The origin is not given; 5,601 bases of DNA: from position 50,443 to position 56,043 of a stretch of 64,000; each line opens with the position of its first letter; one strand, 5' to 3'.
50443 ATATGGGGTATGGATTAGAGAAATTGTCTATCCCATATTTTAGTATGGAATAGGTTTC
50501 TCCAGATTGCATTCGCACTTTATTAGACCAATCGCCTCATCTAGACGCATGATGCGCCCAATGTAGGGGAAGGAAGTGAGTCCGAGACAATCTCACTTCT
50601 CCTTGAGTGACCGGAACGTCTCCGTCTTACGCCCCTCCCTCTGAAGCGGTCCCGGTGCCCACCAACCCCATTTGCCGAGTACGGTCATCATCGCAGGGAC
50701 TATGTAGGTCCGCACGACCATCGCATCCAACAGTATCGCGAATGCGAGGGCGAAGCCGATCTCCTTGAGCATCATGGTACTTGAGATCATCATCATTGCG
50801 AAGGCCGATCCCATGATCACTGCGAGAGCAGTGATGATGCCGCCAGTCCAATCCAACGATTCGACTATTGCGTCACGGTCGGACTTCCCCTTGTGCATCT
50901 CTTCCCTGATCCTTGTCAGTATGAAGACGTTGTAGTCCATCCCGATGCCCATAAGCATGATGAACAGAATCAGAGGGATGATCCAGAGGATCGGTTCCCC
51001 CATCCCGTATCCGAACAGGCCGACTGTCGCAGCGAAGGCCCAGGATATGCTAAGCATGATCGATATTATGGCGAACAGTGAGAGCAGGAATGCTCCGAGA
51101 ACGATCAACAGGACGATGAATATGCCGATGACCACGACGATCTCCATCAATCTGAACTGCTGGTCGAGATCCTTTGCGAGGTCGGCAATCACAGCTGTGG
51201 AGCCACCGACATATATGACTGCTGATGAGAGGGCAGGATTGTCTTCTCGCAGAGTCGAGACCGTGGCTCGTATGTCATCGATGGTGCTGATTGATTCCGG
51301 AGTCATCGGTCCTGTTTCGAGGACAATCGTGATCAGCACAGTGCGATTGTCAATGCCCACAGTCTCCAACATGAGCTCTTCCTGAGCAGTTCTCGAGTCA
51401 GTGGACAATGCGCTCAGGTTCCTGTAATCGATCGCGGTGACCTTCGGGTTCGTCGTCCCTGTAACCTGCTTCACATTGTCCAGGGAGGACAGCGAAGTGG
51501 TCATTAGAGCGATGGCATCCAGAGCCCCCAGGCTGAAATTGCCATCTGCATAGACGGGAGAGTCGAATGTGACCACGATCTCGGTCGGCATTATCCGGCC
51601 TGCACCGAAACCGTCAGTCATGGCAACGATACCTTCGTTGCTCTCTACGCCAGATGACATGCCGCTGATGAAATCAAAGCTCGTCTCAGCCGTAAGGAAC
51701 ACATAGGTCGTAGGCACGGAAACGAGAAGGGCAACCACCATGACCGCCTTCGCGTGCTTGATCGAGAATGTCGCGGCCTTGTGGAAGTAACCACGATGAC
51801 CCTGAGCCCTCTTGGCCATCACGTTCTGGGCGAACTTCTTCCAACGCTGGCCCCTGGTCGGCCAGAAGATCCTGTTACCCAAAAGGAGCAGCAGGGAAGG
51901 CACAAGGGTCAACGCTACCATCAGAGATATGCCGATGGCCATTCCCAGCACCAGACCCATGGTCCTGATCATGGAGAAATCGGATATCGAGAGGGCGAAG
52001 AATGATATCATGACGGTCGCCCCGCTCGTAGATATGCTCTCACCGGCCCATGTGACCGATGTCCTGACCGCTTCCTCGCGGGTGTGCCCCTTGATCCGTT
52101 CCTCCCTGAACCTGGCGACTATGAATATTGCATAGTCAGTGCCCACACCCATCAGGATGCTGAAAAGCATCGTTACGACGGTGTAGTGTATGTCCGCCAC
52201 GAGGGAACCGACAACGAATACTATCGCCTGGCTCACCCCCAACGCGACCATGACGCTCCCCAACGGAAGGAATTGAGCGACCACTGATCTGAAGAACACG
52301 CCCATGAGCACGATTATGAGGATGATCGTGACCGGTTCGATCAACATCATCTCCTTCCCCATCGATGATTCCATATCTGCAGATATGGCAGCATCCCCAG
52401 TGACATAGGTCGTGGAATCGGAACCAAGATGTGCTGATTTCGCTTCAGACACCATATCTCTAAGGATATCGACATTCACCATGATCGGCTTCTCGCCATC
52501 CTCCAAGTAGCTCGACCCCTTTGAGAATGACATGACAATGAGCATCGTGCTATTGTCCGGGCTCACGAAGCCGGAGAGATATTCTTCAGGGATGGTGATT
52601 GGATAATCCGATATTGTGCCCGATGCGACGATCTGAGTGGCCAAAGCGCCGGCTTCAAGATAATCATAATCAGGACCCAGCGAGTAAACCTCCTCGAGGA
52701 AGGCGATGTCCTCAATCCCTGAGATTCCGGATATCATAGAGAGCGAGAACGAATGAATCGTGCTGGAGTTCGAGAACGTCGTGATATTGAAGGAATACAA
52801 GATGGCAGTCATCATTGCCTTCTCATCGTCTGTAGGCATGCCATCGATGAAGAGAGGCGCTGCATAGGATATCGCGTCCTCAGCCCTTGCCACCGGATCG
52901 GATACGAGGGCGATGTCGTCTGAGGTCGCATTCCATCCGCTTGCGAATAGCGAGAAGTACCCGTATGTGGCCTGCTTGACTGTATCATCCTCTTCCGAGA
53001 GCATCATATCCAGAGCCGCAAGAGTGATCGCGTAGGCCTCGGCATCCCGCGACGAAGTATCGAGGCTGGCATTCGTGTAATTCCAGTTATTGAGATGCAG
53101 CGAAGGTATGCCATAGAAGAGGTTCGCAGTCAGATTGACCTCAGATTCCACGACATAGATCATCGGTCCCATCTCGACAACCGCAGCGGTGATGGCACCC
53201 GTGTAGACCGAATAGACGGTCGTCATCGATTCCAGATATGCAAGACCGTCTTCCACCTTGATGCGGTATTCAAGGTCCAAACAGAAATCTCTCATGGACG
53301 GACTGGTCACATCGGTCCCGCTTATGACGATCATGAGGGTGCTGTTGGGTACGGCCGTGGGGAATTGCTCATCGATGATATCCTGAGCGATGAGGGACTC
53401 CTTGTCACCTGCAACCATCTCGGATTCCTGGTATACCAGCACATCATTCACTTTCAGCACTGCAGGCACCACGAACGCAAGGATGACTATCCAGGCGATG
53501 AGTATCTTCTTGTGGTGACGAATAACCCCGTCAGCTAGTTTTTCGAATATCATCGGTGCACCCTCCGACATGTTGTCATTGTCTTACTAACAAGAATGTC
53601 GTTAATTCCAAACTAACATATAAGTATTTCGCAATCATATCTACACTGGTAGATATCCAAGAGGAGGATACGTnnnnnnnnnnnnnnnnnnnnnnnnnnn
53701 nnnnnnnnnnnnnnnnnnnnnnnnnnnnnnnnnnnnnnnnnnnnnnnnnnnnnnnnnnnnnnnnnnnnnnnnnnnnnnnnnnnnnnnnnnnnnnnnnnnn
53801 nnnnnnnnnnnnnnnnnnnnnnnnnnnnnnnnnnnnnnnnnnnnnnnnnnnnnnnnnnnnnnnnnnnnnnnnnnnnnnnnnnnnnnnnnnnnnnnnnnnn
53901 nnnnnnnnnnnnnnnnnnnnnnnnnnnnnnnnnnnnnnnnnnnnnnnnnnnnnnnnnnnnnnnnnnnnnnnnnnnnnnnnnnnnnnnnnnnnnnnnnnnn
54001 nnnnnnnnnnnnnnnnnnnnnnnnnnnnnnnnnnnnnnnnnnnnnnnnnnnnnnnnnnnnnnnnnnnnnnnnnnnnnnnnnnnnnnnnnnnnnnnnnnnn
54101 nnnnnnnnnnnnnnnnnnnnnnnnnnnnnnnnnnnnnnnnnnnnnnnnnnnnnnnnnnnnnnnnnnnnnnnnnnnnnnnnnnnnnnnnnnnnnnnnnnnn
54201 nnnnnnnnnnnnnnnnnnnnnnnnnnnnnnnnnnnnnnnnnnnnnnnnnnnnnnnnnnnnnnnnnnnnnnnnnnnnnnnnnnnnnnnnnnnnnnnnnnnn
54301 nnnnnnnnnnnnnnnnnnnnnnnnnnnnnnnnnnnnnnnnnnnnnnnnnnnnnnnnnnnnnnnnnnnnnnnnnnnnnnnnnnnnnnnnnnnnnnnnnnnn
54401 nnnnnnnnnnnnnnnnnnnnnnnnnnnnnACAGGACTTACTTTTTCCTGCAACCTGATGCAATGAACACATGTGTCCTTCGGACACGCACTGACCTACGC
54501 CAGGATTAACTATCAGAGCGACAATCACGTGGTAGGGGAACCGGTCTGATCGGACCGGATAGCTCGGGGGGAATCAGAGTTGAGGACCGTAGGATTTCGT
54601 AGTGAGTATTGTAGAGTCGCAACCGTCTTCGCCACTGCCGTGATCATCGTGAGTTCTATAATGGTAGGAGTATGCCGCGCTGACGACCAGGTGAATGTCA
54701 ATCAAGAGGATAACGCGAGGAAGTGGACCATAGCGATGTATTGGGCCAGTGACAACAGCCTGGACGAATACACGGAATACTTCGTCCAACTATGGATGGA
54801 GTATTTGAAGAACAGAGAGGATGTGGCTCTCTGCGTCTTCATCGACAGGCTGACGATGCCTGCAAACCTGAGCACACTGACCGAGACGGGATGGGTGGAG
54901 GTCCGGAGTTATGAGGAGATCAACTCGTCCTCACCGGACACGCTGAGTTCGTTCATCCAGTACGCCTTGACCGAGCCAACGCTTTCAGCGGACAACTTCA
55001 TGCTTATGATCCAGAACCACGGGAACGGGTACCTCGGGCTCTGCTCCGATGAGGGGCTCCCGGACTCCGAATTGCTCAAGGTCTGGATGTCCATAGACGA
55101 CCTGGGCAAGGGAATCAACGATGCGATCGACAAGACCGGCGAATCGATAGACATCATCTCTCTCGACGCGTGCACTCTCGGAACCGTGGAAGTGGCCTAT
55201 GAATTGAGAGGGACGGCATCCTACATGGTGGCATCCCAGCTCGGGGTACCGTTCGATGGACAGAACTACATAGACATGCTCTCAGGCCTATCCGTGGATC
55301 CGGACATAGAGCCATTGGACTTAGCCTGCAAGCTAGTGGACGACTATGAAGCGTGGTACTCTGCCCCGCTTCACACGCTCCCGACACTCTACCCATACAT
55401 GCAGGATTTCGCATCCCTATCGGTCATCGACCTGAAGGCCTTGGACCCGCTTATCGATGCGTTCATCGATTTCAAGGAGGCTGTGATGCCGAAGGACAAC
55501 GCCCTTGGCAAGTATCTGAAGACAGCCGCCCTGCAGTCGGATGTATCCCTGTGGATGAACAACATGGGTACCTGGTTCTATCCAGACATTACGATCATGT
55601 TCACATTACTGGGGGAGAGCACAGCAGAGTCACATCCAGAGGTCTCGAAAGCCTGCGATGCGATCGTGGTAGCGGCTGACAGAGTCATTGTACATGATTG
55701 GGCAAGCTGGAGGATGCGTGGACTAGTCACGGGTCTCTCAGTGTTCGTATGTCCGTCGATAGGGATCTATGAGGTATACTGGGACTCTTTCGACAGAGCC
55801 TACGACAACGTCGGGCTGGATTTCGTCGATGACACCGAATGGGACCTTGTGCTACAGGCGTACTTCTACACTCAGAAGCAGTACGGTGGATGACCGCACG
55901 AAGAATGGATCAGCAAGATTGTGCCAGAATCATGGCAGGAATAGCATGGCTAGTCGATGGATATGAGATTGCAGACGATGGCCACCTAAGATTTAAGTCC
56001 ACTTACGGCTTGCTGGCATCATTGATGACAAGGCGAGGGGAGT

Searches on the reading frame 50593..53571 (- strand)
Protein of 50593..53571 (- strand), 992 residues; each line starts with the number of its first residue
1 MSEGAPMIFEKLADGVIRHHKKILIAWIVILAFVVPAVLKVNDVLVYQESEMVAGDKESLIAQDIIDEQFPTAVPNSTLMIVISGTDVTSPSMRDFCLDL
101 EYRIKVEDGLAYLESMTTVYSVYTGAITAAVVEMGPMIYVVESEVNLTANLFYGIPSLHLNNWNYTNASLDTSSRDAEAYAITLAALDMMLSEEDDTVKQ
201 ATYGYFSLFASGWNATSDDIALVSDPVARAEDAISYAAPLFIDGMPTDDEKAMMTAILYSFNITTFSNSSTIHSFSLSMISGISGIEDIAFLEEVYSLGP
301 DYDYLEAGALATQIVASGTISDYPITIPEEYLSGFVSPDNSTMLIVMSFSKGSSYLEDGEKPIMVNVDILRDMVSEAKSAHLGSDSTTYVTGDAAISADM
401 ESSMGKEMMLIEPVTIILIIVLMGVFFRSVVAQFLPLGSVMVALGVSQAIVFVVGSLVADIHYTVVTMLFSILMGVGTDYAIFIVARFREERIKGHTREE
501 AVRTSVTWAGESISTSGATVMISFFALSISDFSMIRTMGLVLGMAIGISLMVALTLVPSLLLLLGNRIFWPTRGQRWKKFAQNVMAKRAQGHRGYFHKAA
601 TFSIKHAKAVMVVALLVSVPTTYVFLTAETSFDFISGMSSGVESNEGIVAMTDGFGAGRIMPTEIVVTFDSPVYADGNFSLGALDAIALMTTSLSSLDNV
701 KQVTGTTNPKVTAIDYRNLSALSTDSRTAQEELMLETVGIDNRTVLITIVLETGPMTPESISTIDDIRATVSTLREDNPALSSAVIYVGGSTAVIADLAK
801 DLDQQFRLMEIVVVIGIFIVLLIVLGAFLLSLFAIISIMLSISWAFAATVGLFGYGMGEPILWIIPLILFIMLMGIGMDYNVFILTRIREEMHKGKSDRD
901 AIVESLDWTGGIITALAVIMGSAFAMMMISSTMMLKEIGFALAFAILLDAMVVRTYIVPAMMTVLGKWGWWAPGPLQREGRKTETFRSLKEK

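Call 65: search_protein_families(library=pfam, proteins=[window:50593-53571:-], max_evalue=0.00001)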
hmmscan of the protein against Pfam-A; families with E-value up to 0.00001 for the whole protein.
window:50593-53571:- (992 aa): 1 family
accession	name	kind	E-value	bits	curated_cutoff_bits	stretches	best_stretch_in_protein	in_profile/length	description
PF03176.21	MMPL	-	5.3e-105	351.5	20.5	2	328-581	74-323/333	MMPL family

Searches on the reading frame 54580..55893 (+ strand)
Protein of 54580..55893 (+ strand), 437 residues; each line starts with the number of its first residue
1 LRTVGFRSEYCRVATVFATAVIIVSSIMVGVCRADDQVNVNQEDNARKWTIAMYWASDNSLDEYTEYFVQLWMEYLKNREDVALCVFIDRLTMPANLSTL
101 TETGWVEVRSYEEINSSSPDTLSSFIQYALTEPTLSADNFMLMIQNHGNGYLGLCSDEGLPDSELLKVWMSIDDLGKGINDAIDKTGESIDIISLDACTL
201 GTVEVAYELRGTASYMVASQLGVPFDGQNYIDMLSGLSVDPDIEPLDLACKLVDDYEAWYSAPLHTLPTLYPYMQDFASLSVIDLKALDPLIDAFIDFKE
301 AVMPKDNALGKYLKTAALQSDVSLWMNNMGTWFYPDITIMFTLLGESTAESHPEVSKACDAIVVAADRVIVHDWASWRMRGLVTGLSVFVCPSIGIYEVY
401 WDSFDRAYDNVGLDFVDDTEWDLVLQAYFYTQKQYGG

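Call 65: search_protein_families(library=pfam, proteins=[window:54580-55893:+], max_evalue=0.00001)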
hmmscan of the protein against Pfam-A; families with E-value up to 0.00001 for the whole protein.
window:54580-55893:+ (437 aa): 1 family
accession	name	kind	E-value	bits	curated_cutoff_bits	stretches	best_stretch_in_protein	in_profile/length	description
PF03415.19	Peptidase_C11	-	1.3e-34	120.7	25.8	1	54-426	2-357/359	Clostripain family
